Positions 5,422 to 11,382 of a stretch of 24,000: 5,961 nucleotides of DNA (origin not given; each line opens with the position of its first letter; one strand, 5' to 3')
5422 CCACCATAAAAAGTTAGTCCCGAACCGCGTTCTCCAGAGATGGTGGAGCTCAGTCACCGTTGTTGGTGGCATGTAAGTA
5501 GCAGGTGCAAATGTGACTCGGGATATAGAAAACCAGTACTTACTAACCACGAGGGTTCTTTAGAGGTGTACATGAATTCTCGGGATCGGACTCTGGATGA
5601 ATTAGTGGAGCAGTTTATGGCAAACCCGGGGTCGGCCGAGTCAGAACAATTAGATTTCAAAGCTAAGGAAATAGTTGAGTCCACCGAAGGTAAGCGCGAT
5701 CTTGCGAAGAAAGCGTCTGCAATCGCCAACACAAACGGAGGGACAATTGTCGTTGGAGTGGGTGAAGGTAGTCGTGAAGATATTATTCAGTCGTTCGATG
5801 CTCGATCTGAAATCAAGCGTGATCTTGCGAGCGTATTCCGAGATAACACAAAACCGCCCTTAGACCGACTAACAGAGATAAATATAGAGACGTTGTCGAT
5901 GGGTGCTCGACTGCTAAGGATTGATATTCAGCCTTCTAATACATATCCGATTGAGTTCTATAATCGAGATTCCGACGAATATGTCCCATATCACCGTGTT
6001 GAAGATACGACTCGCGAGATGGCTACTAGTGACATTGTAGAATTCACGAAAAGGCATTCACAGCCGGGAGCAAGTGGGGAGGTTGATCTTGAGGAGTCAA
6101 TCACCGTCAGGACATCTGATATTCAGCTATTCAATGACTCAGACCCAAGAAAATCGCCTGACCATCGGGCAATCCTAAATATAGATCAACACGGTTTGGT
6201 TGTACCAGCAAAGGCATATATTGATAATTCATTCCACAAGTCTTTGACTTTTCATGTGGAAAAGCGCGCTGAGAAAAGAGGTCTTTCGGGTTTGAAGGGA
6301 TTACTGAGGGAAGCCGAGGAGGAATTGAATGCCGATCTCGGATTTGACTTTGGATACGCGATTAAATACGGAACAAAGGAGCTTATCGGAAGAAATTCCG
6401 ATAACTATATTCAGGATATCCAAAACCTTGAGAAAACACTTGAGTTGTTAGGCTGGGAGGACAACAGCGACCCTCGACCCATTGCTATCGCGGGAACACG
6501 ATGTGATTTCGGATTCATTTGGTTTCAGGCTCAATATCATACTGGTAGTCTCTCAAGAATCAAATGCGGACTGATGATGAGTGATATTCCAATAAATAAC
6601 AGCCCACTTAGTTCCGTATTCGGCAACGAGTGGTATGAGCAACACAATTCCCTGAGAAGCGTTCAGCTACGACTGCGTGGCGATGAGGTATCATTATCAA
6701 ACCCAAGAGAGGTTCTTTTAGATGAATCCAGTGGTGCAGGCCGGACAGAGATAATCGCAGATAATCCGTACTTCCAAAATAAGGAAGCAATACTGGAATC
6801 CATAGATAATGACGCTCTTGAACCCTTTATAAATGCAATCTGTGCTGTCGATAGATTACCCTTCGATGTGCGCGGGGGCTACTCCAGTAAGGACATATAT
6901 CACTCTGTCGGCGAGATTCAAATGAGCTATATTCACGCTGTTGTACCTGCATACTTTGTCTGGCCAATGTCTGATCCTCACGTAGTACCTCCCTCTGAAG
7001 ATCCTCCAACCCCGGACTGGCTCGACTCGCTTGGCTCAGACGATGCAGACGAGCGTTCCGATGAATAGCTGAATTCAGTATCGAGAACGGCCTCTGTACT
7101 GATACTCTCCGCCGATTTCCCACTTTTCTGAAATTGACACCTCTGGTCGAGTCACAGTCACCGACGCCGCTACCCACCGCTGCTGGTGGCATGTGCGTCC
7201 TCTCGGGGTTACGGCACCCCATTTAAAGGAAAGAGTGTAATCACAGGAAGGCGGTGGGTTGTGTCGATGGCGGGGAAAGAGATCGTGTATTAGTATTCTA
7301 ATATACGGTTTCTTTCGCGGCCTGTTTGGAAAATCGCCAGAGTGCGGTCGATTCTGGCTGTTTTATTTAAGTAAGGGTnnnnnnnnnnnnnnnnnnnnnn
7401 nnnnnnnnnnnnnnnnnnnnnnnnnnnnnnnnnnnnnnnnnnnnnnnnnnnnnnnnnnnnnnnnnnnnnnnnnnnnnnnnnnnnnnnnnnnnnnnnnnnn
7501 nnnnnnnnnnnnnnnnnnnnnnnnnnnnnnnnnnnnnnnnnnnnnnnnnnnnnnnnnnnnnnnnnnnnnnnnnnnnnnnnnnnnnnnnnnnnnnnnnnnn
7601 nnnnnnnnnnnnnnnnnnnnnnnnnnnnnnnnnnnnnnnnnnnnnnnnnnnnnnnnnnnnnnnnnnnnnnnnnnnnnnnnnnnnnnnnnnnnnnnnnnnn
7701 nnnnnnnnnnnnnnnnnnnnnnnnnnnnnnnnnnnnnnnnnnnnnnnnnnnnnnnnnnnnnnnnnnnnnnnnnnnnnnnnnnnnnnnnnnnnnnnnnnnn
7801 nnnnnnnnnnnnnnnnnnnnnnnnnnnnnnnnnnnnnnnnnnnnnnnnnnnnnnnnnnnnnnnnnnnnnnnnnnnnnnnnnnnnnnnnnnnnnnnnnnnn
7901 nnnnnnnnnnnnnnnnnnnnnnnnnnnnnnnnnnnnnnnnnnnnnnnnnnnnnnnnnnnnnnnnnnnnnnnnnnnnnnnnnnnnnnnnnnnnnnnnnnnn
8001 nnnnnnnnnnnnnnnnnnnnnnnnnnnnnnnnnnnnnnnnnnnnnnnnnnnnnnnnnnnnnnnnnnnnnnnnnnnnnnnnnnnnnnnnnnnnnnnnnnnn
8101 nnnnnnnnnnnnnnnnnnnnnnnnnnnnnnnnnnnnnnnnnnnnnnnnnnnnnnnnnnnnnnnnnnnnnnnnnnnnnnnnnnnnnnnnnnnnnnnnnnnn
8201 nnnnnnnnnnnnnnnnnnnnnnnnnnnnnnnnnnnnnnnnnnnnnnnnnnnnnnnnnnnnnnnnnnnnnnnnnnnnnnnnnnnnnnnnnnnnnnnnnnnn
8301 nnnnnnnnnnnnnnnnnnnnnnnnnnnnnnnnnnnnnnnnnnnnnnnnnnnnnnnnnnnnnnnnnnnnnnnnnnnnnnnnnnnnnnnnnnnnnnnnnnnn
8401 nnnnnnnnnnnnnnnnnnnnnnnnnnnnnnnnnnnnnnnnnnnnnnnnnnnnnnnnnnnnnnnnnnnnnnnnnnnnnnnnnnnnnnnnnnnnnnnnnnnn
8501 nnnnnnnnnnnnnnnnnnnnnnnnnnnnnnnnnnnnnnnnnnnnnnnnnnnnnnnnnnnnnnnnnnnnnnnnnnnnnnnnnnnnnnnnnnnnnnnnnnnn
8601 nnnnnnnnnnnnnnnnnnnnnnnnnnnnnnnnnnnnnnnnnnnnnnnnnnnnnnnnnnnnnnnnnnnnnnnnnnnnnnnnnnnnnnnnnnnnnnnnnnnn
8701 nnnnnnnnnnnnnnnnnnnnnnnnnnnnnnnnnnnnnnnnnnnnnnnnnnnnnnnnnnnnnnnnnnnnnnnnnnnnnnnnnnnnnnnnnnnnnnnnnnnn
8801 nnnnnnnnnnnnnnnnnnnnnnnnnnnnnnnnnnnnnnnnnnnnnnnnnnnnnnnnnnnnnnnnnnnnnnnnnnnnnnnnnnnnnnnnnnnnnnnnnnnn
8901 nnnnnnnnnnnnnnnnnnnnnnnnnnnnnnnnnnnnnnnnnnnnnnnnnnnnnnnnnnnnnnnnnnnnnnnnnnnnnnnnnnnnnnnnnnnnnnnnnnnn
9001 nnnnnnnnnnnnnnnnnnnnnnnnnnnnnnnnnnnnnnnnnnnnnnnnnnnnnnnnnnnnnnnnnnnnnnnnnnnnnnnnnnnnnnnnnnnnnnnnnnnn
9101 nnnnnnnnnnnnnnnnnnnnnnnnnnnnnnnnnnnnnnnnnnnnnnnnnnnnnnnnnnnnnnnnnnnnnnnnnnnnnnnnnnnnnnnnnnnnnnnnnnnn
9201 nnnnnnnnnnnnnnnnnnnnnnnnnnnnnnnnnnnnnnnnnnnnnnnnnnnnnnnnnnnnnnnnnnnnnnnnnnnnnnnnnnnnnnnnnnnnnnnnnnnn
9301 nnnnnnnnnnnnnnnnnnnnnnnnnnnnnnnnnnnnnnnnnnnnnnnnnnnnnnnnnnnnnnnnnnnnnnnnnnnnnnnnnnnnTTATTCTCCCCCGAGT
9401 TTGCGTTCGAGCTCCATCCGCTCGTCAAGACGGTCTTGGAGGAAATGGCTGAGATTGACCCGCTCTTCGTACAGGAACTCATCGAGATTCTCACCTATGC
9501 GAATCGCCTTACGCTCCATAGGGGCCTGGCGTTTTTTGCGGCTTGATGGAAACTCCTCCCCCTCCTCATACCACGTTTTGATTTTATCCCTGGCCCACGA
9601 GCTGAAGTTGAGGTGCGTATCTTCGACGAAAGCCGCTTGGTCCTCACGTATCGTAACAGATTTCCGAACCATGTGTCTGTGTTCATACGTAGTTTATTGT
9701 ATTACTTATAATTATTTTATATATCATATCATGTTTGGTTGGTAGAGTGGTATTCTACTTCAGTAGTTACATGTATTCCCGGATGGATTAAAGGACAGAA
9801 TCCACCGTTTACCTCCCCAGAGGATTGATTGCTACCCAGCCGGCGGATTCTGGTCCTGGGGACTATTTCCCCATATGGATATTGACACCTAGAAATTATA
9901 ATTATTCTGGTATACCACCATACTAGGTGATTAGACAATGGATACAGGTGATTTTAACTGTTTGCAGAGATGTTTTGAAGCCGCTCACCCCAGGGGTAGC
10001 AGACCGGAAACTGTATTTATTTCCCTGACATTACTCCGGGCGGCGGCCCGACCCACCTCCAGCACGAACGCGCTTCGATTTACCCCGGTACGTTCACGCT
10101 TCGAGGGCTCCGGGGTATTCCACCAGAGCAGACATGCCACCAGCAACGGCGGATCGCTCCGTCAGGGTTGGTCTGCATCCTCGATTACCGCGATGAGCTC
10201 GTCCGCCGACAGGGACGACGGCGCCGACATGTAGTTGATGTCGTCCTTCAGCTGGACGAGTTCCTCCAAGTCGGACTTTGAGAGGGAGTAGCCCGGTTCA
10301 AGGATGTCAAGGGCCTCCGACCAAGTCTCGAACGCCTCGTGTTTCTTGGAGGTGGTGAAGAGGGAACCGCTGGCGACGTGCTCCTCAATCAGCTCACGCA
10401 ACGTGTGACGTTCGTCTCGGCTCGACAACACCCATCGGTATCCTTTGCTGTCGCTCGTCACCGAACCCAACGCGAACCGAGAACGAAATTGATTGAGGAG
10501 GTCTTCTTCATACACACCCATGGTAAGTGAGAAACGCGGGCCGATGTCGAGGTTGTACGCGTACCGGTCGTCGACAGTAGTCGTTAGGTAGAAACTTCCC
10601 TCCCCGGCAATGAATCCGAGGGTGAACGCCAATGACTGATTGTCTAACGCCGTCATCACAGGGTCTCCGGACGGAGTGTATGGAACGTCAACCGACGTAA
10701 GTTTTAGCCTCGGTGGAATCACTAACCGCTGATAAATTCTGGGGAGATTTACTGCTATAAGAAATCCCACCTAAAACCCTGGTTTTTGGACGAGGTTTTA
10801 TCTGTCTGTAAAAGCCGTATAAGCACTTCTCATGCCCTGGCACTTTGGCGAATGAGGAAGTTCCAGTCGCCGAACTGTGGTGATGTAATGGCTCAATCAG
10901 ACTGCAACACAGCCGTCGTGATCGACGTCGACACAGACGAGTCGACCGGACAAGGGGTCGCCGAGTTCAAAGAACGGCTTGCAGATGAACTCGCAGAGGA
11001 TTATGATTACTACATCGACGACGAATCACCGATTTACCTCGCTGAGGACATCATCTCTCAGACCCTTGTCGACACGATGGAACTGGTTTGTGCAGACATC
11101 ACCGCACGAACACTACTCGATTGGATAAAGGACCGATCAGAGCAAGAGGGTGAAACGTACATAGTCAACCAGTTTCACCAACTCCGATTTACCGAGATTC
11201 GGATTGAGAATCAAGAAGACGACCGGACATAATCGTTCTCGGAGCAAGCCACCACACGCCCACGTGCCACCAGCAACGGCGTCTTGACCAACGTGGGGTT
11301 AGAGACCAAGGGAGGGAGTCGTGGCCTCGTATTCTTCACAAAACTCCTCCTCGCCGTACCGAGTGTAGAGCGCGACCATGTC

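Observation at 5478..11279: Four copies of an 18-20 bp motif arranged as mirrored direct-repeat pairs that bracket accessory cassettes around the replication module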

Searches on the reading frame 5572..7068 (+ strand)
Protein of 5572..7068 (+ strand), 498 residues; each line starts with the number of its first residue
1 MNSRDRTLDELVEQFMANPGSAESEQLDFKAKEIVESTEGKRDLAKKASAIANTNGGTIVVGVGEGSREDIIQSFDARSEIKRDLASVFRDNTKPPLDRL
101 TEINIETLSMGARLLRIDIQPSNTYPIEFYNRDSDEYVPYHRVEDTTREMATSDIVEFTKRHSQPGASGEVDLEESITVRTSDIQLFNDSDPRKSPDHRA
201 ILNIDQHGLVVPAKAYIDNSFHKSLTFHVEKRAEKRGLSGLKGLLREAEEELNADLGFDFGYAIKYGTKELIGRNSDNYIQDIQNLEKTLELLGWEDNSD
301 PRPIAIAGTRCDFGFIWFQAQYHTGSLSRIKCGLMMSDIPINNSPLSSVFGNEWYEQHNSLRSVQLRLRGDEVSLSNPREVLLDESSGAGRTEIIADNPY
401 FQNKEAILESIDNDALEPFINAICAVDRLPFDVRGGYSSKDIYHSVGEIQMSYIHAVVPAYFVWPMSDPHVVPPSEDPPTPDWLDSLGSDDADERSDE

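Call 9: search_protein_families(library=pfam, proteins=[window:5572-7068:+], max_evalue=0.01)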
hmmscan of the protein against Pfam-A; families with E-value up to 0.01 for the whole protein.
window:5572-7068:+ (498 aa): 1 family
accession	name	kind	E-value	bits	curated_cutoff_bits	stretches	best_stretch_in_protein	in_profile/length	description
PF04326.19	SLFN_AlbA_2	-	1.4e-14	55.1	25.3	1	23-150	1-117/118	Schlafen, AlbA_2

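Call 71: search_protein_families(library=ncbifam, proteins=[window:5572-7068:+], max_evalue=0.05)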
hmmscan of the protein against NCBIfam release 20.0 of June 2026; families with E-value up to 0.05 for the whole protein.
window:5572-7068:+ (498 aa): 0 families

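Call 77: find_homologous_proteins(query=window:5572-7068:+, max_evalue=1e-10)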
Query window:5572-7068:+ (498 aa): 14 proteins with E <= 1e-10 among 8000 candidates.
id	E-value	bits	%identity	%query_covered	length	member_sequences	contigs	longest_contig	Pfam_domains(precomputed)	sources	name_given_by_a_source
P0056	0.0e+0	1129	100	100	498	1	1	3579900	PF04326.20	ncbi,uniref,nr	ncbi:ATP-binding protein [Halorussus limi]|uniref:ATP-binding protein n=1 Tax=Halorussus limi TaxID=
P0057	2.2e-270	916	79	100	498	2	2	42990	PF04326.20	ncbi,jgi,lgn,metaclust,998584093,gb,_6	metaclust:\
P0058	1.5e-252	857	75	99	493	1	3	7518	PF04326.20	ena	-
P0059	1.8e-250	850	73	99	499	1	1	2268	PF04326.20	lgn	-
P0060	4.1e-246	836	76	96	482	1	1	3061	PF04326.20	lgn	-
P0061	2.2e-238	810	72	98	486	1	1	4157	PF04326.20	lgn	-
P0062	2.1e-226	771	67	100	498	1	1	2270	PF04326.20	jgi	-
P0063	1.5e-223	761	69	97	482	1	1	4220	PF04326.20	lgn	-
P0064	1.0e-216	739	66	98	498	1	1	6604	PF04326.20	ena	-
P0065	7.1e-206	703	62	99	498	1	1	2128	PF04326.20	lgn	-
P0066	3.5e-205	701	64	95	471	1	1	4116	PF04326.20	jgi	-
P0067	3.8e-196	671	59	99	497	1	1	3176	PF04326.20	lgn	-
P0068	5.6e-189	647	60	94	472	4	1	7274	PF04326.20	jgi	-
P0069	3.4e-185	635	56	99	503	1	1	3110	PF04326.20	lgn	-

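Call 78: find_encoding_contigs(protein=P0057, flank=10000, max_places=2)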
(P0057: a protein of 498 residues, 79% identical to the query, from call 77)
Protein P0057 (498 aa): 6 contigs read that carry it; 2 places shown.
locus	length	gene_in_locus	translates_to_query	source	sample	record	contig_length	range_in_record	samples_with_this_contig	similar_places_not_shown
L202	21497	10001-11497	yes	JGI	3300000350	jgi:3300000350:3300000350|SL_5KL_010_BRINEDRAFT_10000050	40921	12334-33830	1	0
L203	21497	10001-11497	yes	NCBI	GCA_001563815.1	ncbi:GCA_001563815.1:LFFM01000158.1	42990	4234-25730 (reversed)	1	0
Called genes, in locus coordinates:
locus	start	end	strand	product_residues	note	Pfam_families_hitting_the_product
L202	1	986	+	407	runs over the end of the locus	PF00465:Fe-ADH, PF13685:Fe-ADH_2, PF25137:ADH_Fe_C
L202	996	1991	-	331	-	PF02423:OCD_Mu_crystall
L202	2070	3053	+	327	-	PF01026:TatD_DNase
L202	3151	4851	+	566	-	PF02776:TPP_enzyme_N, PF00205:TPP_enzyme_M, PF02775:TPP_enzyme_C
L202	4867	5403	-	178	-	PF07883:Cupin_2 (weak)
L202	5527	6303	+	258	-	PF09339:HTH_IclR, PF13412:HTH_24 (weak), PF01614:IclR_C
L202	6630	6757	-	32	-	-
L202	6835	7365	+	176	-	PF13610:DDE_Tnp_IS240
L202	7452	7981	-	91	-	-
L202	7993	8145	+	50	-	-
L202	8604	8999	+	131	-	-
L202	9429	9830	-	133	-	-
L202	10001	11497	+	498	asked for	PF04326:SLFN_AlbA_2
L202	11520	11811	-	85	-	-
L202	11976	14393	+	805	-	PF04471:Mrr_cat, PF22722:NA-iREase1 (faint)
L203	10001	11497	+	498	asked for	PF04326:SLFN_AlbA_2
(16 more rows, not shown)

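Call 79: find_encoding_contigs(protein=P0058, flank=10000, max_places=3)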
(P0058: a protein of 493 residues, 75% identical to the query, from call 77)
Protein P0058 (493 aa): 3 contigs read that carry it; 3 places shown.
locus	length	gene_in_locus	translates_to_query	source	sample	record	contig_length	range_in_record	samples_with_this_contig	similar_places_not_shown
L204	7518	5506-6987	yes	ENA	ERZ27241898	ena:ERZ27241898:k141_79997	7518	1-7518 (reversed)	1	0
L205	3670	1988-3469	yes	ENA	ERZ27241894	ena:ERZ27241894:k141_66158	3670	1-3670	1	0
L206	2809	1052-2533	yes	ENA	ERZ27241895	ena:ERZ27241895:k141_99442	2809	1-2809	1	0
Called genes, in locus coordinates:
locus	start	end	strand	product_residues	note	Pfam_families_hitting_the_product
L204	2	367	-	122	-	?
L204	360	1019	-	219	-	PF07282:Cas12f1-like_TNB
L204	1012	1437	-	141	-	-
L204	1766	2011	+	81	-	PF24034:DUF7343 (weak)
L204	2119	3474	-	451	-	PF13091:PLDc_2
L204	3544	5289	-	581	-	PF04326:SLFN_AlbA_2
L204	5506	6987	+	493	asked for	PF04326:SLFN_AlbA_2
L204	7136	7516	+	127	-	?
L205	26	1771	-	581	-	PF04326:SLFN_AlbA_2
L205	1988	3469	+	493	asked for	PF04326:SLFN_AlbA_2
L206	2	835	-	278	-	?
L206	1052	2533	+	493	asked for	PF04326:SLFN_AlbA_2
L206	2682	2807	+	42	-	?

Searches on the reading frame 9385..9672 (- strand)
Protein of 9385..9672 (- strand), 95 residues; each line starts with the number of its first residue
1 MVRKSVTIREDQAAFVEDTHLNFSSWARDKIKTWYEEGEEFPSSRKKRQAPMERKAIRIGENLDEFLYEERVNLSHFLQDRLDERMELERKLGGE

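Call 9: search_protein_families(library=pfam, proteins=[window:9385-9672:-], max_evalue=0.01)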
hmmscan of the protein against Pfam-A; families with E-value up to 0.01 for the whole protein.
window:9385-9672:- (95 aa): 0 families

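Call 71: search_protein_families(library=ncbifam, proteins=[window:9385-9672:-], max_evalue=0.05)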
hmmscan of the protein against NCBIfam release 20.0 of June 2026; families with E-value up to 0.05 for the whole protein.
window:9385-9672:- (95 aa): 0 families

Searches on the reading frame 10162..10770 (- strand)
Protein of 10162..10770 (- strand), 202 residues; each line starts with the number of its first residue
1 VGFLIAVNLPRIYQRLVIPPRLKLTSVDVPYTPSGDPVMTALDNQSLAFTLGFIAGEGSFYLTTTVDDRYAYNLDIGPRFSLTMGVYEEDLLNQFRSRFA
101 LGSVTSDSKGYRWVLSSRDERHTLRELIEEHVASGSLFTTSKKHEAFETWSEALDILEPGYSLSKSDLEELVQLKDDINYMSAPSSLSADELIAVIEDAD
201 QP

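Call 9: search_protein_families(library=pfam, proteins=[window:10162-10770:-], max_evalue=0.01)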
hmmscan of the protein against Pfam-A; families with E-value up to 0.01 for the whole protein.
window:10162-10770:- (202 aa): 1 family
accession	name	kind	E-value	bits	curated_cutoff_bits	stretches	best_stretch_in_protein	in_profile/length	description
PF00961.24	LAGLIDADG_1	-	8.1e-07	30.3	23.1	1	51-153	2-101/102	LAGLIDADG endonuclease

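Call 71: search_protein_families(library=ncbifam, proteins=[window:10162-10770:-], max_evalue=0.05)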
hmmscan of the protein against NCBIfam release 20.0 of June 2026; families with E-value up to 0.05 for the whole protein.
window:10162-10770:- (202 aa): 0 families

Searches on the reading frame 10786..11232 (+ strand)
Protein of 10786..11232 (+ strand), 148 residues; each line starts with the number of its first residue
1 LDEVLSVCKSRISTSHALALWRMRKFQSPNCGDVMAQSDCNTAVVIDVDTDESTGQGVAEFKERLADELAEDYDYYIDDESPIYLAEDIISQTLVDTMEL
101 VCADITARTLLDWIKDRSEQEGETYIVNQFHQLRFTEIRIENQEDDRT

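Call 9: search_protein_families(library=pfam, proteins=[window:10786-11232:+], max_evalue=0.01)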
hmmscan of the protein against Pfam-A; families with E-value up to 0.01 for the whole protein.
window:10786-11232:+ (148 aa): 0 families

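Call 69: search_protein_families(library=pfam, proteins=[window:10852-11232:+], max_evalue=0.05)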
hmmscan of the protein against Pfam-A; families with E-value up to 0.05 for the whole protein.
window:10852-11232:+ (126 aa): 0 families
